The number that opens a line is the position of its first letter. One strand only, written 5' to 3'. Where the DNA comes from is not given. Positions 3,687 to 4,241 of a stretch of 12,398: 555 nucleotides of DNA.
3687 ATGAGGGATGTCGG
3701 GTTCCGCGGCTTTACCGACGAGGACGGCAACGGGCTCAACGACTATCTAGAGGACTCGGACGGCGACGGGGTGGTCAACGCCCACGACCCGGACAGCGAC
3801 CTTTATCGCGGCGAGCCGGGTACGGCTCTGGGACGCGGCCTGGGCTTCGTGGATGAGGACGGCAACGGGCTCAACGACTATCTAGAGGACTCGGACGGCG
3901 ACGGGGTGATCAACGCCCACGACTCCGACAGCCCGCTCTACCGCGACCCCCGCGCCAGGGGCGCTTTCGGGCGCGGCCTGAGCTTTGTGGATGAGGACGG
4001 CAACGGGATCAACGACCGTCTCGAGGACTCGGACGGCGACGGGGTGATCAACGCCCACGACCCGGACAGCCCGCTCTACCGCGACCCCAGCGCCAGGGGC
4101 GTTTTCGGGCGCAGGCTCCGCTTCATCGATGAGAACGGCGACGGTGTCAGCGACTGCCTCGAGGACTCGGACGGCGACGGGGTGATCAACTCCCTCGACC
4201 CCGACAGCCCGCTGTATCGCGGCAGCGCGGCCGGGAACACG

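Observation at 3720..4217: Near-identical 135-138 bp in-frame tandem repeats inside a gene: likely length-variable locus and assembly hazard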

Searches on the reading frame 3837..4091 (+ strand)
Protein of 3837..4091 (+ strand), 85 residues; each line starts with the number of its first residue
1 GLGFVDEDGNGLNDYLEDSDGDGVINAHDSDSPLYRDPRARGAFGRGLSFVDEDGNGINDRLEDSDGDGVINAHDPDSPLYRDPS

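Call 57: predict_structure(alignment_id=A3)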
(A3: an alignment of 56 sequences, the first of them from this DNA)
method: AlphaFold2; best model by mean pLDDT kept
length: 85 residues; sequences in the alignment: 56
mean_pLDDT: 66.4   pTM: 0.34
mean pLDDT of the five models: 66.4, 57.1, 52.9, 50.8, 48.6
residues with pLDDT >= 90: 0; 70-90: 38; 50-70: 36; < 50: 11
segments of 3 or more residues with pLDDT < 50: 41-49
pLDDT, mean of each block of 10 residues (from residue 1): 62 72 74 66 45 62 70 77 73
secondary structure, 60 per line:
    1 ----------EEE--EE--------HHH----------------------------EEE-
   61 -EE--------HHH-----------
elements in order: E11-13 E57-59
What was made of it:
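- Tried and rejected: A two-unit fragment with a 56-sequence unit alignment gave pLDDT 66: cores 70-77, linker below 50 (call 57).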

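Call 59: fold_search(model_id=the predicted structure, library=pdb)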
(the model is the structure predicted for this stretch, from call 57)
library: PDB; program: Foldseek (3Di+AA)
matches with E <= 10: 0; with E <= 0.001: 0
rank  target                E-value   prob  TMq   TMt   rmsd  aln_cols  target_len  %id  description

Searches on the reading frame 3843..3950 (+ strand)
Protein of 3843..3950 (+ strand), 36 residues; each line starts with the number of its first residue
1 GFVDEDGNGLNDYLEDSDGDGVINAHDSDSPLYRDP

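Call 45: search_solved_structures(query=A2, max_evalue=10, show_alignments=5)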
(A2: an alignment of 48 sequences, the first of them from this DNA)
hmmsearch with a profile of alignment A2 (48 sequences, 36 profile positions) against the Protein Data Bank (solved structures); distinct sequences matched with E-value up to 10: 131 (the best 60 are shown).
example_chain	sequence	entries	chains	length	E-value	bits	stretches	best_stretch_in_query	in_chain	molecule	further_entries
1ggz_A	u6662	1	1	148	0.035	17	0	13-24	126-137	CALMODULIN-RELATED PROTEIN NB-1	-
7plp_A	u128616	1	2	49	0.041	16.8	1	15-29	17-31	Teneurin-4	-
2lmt_A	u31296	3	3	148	0.13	15.2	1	15-25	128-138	Calmodulin-related protein 97A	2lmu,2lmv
2m3s_A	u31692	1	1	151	0.21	14.6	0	16-23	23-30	Calmodulin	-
9ya0_SA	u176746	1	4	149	0.23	14.4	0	15-25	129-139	Calmodulin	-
1clm_A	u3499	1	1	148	0.25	14.3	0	15-25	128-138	CALMODULIN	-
1exr_A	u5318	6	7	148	0.25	14.3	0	15-25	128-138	CALMODULIN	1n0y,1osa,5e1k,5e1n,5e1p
5i0i_E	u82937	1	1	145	0.27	14.2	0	14-23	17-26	Calmodulin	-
1ahr_A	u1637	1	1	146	0.28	14.1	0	16-23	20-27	CALMODULIN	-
1qs7_A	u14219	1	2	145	0.3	14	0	15-24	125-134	CALMODULIN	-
1qtx_A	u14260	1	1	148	0.33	13.9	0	15-24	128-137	PROTEIN (CALMODULIN)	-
5oeo_A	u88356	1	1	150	0.33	13.9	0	16-23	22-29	Calmodulin-1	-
7yv9_B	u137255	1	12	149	0.34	13.9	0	16-23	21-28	Calmodulin-1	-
2vb6_B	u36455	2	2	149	0.35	13.8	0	16-23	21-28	CALMODULIN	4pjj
1pqs_A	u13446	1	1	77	0.35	13.8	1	14-34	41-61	Cell division control protein 24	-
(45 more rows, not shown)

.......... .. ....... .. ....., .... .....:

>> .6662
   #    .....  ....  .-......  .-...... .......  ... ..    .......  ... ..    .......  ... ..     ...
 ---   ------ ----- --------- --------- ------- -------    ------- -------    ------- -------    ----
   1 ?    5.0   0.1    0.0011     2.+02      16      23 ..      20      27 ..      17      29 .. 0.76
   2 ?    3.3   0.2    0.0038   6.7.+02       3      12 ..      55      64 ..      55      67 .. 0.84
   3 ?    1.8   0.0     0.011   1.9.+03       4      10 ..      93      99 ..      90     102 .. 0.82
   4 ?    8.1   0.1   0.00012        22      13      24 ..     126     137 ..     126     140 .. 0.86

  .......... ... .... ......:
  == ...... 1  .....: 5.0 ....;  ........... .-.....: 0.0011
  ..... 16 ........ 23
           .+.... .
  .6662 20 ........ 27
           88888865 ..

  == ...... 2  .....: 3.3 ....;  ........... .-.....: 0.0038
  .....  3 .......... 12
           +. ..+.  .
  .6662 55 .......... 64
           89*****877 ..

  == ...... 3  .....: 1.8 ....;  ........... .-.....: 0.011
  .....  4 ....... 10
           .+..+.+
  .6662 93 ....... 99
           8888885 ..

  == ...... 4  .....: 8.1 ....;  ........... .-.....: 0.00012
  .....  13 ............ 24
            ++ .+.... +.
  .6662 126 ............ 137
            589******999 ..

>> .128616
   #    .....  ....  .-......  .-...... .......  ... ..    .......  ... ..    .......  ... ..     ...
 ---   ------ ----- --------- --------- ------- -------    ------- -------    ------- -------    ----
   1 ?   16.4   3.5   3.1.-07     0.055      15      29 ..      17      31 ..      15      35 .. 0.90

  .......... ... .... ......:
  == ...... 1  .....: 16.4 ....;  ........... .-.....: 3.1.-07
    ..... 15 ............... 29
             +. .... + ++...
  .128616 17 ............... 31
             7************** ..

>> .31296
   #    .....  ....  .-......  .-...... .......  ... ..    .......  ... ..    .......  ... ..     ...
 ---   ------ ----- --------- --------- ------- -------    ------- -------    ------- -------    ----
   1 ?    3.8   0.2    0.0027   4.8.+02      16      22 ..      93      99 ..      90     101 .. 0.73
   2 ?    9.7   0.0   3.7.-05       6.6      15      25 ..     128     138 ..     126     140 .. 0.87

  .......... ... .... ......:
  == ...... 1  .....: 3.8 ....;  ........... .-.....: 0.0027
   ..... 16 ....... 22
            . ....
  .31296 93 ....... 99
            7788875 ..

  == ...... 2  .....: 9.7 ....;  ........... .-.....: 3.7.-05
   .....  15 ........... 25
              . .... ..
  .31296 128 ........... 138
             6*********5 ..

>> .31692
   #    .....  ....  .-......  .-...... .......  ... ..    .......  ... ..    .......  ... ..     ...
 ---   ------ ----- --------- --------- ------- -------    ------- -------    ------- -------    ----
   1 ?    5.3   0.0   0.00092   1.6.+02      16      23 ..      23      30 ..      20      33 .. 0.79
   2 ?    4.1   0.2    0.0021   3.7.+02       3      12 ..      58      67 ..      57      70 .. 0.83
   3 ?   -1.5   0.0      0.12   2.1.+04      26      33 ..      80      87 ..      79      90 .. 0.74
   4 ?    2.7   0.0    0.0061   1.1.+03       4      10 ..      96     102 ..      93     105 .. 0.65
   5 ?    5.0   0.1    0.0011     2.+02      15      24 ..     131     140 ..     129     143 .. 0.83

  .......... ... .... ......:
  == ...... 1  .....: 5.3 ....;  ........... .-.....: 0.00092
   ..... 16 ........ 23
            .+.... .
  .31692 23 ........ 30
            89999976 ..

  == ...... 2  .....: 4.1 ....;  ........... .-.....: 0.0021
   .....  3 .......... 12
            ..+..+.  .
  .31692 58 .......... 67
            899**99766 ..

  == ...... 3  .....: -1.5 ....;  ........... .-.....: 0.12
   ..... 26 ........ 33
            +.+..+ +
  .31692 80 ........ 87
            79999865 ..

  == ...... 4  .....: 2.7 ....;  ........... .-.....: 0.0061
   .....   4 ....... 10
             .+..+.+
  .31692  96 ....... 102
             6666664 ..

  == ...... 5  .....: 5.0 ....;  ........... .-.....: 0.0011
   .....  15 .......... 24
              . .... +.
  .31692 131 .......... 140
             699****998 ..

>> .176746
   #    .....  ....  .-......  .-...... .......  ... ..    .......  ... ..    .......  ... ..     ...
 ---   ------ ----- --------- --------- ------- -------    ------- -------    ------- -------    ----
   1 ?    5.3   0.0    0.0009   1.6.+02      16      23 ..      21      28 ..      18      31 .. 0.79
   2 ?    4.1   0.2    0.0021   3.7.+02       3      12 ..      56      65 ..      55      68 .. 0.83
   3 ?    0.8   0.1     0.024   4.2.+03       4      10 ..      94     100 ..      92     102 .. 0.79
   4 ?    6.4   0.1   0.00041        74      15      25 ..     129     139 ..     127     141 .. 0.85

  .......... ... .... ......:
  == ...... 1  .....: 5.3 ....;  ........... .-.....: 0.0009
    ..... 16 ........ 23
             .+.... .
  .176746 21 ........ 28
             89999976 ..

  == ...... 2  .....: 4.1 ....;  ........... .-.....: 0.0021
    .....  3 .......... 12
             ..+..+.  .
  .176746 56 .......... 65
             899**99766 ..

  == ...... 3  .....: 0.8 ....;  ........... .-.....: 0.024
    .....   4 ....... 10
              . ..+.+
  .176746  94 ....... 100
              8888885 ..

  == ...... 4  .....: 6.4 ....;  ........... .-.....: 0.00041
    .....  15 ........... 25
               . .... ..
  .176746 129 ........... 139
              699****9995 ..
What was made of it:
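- On EF-hand (Pfam PF00036 / PF13499): PDB profile hits to calmodulin loops have E>=0.035 (call 45).
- Closest known: EF-hand and dockerin type I calcium loops. Same: The unit profile's best, though non-significant, PDB matches are calmodulin loops (call 45).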
